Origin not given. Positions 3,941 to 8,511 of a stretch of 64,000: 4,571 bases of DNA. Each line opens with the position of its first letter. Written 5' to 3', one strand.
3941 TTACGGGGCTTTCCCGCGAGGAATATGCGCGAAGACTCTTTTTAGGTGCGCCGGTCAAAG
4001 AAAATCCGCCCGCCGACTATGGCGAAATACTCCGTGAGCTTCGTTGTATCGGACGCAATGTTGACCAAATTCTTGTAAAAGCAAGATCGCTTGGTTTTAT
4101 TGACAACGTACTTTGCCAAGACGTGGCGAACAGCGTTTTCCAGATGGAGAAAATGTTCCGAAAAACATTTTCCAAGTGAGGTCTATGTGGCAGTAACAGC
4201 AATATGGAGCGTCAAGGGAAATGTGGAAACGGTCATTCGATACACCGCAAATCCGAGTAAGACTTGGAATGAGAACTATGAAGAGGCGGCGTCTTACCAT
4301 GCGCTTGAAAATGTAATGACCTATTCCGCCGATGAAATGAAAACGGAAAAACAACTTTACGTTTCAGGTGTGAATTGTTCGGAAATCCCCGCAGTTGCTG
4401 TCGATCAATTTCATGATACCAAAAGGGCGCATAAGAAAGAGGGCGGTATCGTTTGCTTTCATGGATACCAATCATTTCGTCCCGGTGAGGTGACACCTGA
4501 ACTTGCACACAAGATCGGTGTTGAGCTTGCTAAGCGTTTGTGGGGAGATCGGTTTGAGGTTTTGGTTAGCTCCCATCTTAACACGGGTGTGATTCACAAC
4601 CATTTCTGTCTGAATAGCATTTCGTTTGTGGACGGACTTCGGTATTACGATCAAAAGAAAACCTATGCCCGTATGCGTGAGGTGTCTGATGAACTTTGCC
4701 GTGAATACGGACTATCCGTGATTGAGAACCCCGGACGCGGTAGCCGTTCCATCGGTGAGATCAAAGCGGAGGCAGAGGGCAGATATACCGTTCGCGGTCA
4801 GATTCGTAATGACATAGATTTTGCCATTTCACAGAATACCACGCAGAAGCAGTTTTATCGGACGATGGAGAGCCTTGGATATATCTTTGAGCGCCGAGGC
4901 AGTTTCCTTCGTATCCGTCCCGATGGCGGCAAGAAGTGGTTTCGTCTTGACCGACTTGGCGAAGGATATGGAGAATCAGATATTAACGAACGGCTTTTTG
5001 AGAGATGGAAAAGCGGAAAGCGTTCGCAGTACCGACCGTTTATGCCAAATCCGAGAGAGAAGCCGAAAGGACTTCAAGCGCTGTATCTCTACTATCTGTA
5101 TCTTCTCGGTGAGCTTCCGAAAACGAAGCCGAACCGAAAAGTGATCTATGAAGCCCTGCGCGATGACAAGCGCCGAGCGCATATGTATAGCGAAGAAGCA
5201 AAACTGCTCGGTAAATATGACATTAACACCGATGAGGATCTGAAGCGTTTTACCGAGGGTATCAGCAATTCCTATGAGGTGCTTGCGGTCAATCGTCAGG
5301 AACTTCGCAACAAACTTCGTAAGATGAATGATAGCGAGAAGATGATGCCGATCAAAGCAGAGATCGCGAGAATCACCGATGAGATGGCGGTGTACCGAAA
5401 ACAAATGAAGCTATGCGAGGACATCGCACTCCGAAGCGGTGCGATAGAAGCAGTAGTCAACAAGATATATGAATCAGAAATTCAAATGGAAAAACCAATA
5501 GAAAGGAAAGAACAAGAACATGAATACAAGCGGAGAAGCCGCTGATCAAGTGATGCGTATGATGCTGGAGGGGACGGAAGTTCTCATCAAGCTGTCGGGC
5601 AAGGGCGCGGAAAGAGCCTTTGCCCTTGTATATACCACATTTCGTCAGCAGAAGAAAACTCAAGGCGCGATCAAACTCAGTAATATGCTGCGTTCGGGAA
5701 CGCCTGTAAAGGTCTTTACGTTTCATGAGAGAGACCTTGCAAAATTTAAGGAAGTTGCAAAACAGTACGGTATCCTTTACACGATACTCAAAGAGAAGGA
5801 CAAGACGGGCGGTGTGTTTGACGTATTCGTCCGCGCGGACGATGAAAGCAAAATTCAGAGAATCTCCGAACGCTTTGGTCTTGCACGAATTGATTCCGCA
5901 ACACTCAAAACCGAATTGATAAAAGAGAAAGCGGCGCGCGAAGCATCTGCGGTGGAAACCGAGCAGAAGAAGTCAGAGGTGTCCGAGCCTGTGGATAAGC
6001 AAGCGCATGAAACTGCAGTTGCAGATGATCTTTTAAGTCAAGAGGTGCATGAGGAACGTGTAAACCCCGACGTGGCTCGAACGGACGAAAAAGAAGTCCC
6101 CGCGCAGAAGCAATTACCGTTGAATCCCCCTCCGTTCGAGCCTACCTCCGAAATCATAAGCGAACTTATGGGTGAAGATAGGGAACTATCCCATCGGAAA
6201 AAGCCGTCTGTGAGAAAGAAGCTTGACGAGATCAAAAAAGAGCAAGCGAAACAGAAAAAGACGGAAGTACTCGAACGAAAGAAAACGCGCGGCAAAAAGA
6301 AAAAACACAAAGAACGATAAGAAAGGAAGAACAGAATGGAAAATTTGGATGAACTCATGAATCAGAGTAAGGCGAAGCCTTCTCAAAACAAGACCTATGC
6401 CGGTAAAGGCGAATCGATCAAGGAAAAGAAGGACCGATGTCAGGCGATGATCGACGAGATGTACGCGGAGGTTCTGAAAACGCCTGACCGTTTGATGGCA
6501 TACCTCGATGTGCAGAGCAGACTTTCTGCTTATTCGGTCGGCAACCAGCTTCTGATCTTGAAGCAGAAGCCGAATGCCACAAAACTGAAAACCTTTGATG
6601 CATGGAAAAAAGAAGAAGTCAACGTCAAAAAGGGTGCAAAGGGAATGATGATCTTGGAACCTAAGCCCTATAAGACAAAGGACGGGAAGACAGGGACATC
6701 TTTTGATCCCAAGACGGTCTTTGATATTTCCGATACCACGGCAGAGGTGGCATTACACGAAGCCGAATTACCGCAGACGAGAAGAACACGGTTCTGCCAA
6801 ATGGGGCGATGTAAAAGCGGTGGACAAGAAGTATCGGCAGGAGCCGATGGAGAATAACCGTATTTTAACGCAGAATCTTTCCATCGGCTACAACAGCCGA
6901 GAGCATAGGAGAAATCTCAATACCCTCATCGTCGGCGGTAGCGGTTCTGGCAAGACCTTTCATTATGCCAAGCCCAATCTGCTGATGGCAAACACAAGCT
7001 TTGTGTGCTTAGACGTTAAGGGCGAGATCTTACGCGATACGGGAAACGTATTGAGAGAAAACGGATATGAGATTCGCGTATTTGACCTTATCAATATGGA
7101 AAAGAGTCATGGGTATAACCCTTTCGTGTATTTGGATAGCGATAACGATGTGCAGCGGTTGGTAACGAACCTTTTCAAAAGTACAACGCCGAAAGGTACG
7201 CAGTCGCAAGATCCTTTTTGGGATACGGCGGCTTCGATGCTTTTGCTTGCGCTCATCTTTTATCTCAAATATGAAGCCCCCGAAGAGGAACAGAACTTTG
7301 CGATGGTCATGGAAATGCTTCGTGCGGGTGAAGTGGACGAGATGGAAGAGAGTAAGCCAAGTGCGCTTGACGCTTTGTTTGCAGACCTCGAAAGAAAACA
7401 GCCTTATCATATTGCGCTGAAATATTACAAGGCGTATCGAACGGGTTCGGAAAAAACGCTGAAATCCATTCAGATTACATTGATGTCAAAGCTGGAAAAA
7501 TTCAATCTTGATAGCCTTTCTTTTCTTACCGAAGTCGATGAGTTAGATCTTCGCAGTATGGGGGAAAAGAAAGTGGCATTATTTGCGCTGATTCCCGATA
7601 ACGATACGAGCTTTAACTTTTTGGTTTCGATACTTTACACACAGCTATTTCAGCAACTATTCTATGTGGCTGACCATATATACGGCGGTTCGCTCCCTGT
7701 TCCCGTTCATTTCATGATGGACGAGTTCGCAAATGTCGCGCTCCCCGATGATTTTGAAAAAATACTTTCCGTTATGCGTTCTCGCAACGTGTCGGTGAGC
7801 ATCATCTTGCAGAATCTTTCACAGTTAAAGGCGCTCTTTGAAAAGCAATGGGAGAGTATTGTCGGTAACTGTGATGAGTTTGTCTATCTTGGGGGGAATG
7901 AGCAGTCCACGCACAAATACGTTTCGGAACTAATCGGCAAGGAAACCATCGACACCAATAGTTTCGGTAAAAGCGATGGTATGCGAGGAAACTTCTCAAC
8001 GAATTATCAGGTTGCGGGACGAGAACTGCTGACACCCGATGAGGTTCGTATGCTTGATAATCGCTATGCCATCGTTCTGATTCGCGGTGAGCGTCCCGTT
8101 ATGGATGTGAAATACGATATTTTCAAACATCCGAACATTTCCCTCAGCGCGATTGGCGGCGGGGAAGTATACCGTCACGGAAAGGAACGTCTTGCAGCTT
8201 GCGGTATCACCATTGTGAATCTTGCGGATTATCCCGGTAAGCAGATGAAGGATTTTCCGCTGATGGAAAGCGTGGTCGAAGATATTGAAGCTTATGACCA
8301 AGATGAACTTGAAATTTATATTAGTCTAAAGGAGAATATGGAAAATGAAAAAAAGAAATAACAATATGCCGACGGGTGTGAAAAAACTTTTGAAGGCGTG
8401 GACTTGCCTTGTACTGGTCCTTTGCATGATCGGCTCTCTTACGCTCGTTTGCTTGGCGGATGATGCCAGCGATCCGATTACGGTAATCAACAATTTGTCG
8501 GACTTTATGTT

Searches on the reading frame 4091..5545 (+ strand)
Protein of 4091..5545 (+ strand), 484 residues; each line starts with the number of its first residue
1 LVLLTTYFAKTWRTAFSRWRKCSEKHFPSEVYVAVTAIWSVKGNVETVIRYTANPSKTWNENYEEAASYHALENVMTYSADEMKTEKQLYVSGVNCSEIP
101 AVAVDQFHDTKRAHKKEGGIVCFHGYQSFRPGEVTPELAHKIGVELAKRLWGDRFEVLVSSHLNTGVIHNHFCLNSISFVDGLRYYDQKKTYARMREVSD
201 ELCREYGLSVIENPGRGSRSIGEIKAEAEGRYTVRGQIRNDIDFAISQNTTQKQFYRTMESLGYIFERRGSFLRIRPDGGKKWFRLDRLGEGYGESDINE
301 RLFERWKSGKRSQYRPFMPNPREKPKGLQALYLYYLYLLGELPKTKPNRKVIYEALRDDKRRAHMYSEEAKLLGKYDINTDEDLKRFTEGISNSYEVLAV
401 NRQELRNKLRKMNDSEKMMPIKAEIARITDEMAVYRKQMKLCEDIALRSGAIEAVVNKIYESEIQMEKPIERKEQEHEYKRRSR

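Call 36: search_protein_families(library=pfam, proteins=[window:4091-5545:+], max_evalue=0.001)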
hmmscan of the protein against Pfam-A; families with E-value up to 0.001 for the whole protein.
window:4091-5545:+ (484 aa): 1 family
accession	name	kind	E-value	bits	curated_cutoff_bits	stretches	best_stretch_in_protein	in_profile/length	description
PF03432.20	Relaxase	-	2.5e-35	122.1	24.6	1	80-208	3-132/132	MobA/VirD2-like, nuclease domain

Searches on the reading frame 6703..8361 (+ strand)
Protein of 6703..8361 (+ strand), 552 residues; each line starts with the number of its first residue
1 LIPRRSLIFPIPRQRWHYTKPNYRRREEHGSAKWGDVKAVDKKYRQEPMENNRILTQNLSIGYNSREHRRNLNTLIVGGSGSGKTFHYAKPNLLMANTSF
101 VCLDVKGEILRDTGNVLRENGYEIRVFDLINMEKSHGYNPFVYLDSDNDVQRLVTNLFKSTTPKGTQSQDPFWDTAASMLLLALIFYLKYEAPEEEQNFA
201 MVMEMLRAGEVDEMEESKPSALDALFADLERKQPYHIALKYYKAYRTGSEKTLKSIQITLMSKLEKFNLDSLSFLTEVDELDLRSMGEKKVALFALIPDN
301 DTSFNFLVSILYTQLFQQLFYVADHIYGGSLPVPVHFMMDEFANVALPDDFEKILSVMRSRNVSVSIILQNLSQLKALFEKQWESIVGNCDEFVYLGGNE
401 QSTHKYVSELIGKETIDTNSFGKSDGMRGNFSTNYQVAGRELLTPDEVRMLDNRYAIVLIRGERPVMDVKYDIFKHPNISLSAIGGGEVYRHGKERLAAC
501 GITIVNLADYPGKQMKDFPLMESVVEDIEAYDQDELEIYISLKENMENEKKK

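Call 36: search_protein_families(library=pfam, proteins=[window:6703-8361:+], max_evalue=0.001)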
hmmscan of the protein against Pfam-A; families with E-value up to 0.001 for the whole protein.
window:6703-8361:+ (552 aa): 3 families
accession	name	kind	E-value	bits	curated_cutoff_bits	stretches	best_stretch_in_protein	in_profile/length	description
PF02534.20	T4SS-DNA_transf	-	5.4e-64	217.2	20.1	1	62-479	31-451/468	Type IV secretory system Conjugative DNA transfer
PF12696.13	TraG-D_C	-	7.8e-35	120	22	1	334-452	1-125/126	TraM recognition site of TraD and TraG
PF10412.15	TrwB_AAD_bind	-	1.3e-15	57.6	20.5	1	70-470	14-385/387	Type IV secretion-system coupling protein DNA-binding domain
